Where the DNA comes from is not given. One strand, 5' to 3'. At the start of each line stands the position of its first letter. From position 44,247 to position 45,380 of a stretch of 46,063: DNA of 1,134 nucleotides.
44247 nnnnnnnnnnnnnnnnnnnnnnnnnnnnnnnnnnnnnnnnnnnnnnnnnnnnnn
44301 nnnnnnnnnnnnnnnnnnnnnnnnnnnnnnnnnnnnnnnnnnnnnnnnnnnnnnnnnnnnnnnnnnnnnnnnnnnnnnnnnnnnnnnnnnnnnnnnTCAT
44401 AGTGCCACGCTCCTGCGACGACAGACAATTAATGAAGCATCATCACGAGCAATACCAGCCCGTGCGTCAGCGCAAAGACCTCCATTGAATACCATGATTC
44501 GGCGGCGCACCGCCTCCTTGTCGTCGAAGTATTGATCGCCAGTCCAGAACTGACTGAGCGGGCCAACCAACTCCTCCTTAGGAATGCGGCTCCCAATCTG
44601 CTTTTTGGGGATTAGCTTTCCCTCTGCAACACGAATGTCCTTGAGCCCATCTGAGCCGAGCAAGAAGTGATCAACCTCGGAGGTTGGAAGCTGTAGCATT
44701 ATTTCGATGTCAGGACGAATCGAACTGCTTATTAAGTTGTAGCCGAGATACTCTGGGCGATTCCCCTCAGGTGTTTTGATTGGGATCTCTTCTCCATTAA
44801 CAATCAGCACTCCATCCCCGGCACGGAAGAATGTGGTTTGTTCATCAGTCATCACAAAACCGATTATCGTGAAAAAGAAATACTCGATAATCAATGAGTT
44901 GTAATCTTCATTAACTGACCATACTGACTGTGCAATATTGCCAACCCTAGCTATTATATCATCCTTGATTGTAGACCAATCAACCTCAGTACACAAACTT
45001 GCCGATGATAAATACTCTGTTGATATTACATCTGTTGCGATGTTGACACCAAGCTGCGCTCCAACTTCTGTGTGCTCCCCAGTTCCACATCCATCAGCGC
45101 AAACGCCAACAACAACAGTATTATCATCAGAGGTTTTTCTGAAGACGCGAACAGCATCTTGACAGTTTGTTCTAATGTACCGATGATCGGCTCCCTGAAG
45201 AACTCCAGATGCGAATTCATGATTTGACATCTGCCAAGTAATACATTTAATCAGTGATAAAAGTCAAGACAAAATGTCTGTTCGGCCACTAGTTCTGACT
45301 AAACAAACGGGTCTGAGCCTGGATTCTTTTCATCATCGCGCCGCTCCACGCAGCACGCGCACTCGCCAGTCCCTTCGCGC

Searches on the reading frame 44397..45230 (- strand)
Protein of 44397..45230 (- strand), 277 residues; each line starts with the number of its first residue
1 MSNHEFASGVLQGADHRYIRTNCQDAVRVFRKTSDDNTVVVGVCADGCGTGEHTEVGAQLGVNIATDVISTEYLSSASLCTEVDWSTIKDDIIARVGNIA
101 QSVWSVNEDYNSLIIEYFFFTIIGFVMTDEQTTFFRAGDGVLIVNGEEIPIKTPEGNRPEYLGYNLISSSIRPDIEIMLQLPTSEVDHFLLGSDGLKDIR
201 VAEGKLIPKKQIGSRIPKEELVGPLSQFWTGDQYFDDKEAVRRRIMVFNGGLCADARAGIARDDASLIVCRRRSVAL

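Call 3: search_protein_families(library=pfam, proteins=[window:44397-45230:-], max_evalue=0.01)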
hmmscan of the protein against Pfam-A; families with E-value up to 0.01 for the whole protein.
window:44397-45230:- (277 aa): 1 family
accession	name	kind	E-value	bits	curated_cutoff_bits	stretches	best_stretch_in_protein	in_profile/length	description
PF13672.11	PP2C_2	-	1.6e-14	54.4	24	1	13-198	2-176/209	Protein phosphatase 2C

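Call 4: search_protein_families(library=ncbifam, proteins=[window:44397-45230:-], max_evalue=0.01)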
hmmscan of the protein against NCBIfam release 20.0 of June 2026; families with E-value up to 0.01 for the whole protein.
window:44397-45230:- (277 aa): 1 family
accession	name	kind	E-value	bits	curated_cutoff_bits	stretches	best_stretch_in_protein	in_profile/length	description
NF033484.1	Stp1_PP2C_phos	equivalog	0.00099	18.7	230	0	19-139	7-111/232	Stp1/IreP family PP2C-type Ser/Thr phosphatase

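Call 7: search_protein_families(library=phrogs, proteins=[window:44397-45230:-], max_evalue=0.001)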
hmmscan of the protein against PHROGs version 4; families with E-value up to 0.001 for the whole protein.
window:44397-45230:- (277 aa): 0 families

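Call 41: search_protein_families(library=padloc, proteins=[window:44397-45230:-], max_evalue=0.01)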
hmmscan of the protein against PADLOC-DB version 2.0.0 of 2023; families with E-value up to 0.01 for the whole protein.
window:44397-45230:- (277 aa): 0 families

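Call 74: find_encoding_contigs(protein=window:44397-45230:-, flank=10000, max_places=3)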
Protein window:44397-45230:- (277 aa): 6 contigs read that carry it; 3 places shown.
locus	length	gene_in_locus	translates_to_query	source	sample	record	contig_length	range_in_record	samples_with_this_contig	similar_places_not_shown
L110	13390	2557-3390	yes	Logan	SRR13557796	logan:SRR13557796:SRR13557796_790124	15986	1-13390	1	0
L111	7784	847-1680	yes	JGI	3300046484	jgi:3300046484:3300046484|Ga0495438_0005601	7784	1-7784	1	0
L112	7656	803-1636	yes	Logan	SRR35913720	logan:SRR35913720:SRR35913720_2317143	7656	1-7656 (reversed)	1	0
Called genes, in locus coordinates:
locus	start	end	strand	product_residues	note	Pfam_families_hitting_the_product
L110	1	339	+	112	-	?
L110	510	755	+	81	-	-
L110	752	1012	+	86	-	-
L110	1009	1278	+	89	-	-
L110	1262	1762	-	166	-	PF00847:AP2 (weak)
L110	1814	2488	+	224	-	PF06689:zf-C4_ClpX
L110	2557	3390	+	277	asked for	PF13672:PP2C_2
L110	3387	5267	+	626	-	PF00069:Pkinase (weak)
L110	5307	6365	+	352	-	-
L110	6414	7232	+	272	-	-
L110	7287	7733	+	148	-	-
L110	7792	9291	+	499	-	-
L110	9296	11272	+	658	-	PF00795:CN_hydrolase, PF02540:NAD_synthase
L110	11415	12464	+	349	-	-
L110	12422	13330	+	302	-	PF20274:cREC_REC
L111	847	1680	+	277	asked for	PF13672:PP2C_2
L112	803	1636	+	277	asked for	PF13672:PP2C_2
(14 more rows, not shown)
